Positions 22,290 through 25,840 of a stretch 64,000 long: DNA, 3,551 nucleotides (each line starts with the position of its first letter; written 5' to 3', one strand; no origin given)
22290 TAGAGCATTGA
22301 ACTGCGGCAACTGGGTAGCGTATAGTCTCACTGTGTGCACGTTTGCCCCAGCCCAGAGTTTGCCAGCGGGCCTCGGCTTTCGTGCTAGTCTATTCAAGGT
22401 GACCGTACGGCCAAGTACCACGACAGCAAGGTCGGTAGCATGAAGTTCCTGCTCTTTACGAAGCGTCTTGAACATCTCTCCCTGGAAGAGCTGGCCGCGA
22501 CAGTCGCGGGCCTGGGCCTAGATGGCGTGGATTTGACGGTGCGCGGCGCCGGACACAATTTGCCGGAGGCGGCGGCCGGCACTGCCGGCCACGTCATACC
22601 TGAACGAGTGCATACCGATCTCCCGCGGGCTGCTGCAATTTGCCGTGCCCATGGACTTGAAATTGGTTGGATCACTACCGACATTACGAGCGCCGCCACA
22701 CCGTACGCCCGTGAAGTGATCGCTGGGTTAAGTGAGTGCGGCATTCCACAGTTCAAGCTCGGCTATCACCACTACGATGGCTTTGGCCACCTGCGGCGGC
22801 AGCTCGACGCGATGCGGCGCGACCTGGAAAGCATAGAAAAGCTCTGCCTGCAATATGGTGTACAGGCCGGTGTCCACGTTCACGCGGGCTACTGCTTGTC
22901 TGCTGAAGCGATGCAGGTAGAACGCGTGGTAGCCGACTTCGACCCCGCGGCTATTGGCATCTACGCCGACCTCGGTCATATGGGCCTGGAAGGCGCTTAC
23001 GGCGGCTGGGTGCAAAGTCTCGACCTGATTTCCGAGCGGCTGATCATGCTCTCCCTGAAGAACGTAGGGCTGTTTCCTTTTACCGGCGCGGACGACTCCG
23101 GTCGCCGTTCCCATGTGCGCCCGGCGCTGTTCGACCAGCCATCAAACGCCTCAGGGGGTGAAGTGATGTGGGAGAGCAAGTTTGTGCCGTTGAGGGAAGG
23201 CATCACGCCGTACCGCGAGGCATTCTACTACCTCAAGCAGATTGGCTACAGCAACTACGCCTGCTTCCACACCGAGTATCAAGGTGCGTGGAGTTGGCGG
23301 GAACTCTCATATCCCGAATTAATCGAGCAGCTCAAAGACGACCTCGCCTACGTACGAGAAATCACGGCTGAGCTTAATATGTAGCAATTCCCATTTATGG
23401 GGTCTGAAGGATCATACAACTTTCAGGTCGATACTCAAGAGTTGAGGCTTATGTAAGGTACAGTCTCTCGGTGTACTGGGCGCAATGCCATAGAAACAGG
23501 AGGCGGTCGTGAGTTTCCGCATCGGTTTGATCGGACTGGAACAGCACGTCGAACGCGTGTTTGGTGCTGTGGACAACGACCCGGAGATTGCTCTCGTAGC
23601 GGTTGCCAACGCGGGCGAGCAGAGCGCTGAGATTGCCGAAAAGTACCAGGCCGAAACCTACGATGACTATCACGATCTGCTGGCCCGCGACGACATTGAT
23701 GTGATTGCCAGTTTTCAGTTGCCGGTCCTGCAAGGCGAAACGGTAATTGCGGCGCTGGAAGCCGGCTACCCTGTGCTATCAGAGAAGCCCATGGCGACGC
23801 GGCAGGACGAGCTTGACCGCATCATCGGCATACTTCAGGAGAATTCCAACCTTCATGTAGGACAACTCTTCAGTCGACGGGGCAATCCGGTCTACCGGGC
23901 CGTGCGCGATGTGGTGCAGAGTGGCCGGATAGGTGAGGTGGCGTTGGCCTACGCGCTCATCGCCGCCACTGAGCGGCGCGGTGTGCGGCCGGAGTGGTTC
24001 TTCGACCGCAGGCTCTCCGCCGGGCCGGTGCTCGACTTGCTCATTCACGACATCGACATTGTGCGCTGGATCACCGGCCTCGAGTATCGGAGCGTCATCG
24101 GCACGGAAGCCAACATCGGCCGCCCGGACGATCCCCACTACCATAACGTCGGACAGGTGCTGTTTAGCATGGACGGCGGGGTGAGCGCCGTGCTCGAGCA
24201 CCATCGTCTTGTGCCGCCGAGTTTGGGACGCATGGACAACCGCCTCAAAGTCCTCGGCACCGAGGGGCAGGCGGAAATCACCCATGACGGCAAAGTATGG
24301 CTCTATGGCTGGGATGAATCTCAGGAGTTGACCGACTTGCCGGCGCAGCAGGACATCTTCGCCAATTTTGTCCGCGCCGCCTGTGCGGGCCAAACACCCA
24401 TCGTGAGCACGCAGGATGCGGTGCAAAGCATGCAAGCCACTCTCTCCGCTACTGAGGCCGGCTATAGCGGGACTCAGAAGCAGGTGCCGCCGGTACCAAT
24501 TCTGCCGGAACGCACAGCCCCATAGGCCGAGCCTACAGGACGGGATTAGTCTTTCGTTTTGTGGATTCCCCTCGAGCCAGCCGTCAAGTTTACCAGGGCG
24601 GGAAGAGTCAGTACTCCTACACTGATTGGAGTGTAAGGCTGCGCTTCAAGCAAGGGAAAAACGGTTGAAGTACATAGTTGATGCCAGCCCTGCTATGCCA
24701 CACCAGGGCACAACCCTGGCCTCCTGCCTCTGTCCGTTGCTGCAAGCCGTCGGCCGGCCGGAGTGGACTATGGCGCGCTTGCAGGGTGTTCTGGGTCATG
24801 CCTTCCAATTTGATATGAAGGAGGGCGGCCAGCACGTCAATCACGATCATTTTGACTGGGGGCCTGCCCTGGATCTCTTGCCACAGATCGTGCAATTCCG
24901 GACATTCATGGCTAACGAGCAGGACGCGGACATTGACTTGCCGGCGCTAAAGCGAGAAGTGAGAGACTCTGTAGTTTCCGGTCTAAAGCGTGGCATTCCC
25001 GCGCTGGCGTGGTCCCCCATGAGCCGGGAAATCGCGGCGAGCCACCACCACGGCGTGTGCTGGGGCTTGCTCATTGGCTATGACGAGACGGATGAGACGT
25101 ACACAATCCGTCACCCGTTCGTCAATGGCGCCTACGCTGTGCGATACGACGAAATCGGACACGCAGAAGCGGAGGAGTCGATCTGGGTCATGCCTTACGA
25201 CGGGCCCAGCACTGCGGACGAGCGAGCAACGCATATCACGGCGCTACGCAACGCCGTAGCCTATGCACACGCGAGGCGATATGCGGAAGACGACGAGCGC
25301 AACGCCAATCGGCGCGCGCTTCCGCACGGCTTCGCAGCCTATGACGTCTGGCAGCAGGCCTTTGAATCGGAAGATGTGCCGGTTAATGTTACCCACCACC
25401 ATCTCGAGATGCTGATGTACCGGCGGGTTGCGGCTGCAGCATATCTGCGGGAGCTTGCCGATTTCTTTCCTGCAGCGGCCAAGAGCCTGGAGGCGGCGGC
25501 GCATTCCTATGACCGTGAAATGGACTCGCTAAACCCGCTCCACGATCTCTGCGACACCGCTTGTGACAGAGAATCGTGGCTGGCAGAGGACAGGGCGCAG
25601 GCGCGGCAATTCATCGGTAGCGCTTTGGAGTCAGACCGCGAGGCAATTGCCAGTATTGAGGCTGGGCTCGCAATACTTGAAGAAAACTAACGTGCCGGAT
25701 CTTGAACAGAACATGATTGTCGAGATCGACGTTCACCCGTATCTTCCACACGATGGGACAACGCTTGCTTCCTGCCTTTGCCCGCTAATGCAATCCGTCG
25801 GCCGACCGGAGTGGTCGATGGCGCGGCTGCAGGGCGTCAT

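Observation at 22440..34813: Eleven-gene plus-strand catabolic cluster, candidate aminocyclitol/inosamine-like pathway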

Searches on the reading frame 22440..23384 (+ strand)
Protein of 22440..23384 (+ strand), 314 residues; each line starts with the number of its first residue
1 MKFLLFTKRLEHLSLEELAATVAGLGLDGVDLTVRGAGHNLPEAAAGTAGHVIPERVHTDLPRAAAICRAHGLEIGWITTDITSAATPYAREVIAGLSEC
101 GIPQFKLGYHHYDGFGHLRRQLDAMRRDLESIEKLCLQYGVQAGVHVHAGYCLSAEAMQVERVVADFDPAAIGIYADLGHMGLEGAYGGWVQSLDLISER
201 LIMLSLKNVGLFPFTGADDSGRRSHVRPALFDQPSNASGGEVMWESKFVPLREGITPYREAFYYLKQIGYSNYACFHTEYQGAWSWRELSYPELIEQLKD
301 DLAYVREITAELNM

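Call 3: search_protein_families(library=pfam, proteins=[window:22440-23384:+])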
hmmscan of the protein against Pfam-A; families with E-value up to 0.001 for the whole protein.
window:22440-23384:+ (314 aa): 1 family
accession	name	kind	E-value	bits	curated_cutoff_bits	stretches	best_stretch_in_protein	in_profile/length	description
PF01261.30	AP_endonuc_2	-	7.5e-12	45.9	31.1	1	22-299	4-247/249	Xylose isomerase-like TIM barrel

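Call 4: search_protein_families(library=ncbifam, proteins=[window:22440-23384:+])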
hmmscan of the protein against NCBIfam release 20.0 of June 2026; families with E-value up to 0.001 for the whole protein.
window:22440-23384:+ (314 aa): 0 families

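Call 11: search_solved_structures(query=window:22440-23384:+, max_evalue=1)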
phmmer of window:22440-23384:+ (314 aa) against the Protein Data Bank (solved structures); distinct sequences matched with E-value up to 1: 7.
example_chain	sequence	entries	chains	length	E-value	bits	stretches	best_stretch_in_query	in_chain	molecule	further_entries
4kw2_A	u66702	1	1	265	0.0016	21.1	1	126-204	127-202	Uncharacterized protein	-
3cny_A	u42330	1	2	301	0.0034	20.1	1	122-208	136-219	Inositol catabolism protein IolE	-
9hd7_U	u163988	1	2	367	0.045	16.4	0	107-167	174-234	Chloroplast PsbY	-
4pgl_A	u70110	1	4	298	0.13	14.9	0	92-184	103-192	D-tagatose 3-epimerase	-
4q7i_A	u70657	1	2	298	0.33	13.5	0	244-275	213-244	D-tagatose 3-epimerase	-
2ou4_A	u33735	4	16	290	0.52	12.9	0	243-274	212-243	D-tagatose 3-epimerase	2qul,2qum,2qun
4xsl_A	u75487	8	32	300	0.75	12.4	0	243-274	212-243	D-tagatose 3-epimerase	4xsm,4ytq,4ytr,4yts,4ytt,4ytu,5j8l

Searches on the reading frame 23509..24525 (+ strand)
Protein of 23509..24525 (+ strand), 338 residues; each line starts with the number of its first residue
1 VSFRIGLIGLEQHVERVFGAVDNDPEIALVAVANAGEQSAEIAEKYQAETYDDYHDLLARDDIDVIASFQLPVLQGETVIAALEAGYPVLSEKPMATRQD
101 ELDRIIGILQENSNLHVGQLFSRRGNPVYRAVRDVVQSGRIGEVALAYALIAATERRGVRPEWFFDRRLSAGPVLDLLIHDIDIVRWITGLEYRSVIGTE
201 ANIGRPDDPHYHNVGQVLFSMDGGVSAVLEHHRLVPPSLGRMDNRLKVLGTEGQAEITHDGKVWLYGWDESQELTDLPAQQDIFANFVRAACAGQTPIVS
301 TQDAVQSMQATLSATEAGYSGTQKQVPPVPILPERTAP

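Call 3: search_protein_families(library=pfam, proteins=[window:23509-24525:+])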
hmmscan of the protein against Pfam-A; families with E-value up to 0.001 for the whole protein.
window:23509-24525:+ (338 aa): 3 families
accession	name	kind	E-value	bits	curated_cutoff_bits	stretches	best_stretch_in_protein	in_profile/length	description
PF22725.1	GFO_IDH_MocA_C3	-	5.6e-20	72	27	1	129-255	1-123/124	GFO/IDH/MocA C-terminal domain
PF01408.29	GFO_IDH_MocA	-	2.8e-14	54.3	24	1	3-114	1-114/120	Oxidoreductase family, NAD-binding Rossmann fold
PF02894.22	GFO_IDH_MocA_C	-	9e-07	29.3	22.9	1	135-281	3-155/218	Oxidoreductase family, C-terminal alpha/beta domain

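Call 4: search_protein_families(library=ncbifam, proteins=[window:23509-24525:+])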
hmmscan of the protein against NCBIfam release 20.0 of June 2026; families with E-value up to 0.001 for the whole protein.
window:23509-24525:+ (338 aa): 7 families
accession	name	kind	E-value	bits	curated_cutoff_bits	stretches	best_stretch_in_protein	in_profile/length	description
NF040723.1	UDP-GlcNAcDh_Arch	equivalog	1.5e-27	96.9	450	1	5-316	3-299/302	UDP-N-acetylglucosamine 3-dehydrogenase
TIGR04380.1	myo_inos_iolG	equivalog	2.2e-27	95.8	355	1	5-319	4-324/330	inositol 2-dehydrogenase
NF052679.1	InsChiInosDhIolG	equivalog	7.5e-19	67.9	540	1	3-213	3-209/343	bifunctional inositol 2-dehydrogenase/D-chiro-inositol 1-dehydrogenase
NF041392.1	XylDh_Gfo6_Halo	equivalog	4.8e-13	48.6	350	1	4-258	18-276/350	D-xylose 1-dehydrogenase Gfo6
NF058563.1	BT_2159_fam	equivalog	2.8e-11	43.1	650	1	4-262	2-255/350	disaccharide 3-dehydrogenase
NF052479.1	LevoglcsnDh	equivalog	6.7e-11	41.5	650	1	35-196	45-208/386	levoglucosan dehydrogenase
NF007574.0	PRK10206.1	equivalog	0.00067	18.8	352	1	43-144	45-146/345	oxidoreductase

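Call 52: search_solved_structures(query=window:23509-24525:+, max_evalue=1e-8)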
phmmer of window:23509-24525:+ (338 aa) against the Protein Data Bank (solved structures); distinct sequences matched with E-value up to 1e-8: 31.
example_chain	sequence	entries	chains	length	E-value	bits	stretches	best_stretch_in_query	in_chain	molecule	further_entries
3ip3_A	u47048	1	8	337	1.2e-21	80.6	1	1-315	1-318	Oxidoreductase, putative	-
2p2s_A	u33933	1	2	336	7.7e-19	71.4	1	55-258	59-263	Putative oxidoreductase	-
3cea_A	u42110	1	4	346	2.7e-17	66.3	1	8-257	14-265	Myo-inositol 2-dehydrogenase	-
4n54_A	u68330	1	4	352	2e-16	63.4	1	46-258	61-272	Inositol dehydrogenase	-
4mkx_A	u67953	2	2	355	2.1e-16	63.4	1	46-258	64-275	Inositol dehydrogenase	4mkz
3ec7_A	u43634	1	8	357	4e-16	62.4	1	5-196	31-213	Putative Dehydrogenase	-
4fb5_A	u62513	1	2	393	1.9e-15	60.2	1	14-254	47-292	Probable oxidoreductase protein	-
3u3x_A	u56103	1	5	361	6.2e-15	58.5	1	52-258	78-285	Oxidoreductase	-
3ezy_A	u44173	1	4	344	2.3e-14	56.6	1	1-255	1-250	Dehydrogenase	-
7wzd_A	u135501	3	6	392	3.6e-14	56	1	3-199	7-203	4,5-dihydroxyphthalate dehydrogenase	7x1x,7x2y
4hkt_A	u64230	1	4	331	7.3e-14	55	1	1-255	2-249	Inositol 2-dehydrogenase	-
3rbv_A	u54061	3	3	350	8.4e-14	54.8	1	3-190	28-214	Sugar 3-ketoreductase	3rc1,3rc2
3rc7_A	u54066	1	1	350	1.5e-13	53.9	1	3-179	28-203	Sugar 3-ketoreductase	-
3rcb_A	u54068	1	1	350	3.1e-13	52.9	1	3-190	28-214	Sugar 3-ketoreductase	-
3moi_A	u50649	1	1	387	5.6e-13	52.1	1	3-229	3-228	Probable dehydrogenase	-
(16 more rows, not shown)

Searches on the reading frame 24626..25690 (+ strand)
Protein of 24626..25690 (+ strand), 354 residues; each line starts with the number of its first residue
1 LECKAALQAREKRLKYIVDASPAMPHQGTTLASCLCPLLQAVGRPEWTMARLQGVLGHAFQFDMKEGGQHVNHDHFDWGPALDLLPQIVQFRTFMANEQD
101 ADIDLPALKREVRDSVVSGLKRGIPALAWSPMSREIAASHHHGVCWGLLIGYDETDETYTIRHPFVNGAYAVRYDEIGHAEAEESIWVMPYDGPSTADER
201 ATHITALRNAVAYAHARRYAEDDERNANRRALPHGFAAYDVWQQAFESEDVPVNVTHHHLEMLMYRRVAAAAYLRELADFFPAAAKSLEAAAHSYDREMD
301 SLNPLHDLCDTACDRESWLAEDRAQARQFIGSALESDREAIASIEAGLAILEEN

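Call 3: search_protein_families(library=pfam, proteins=[window:24626-25690:+])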
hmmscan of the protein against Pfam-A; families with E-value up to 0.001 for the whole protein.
window:24626-25690:+ (354 aa): 0 families

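Call 4: search_protein_families(library=ncbifam, proteins=[window:24626-25690:+])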
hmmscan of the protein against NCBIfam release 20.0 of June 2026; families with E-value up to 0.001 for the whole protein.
window:24626-25690:+ (354 aa): 0 families

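Call 40: search_protein_families(library=pfam, proteins=[window:24692-25690:+], max_evalue=10)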
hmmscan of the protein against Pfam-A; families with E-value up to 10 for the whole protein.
window:24692-25690:+ (332 aa): 1 family
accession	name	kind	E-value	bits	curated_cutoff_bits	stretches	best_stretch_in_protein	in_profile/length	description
PF17459.7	DUF5422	-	0.2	12.3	25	1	230-269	3-41/153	Family of unknown function (DUF5422)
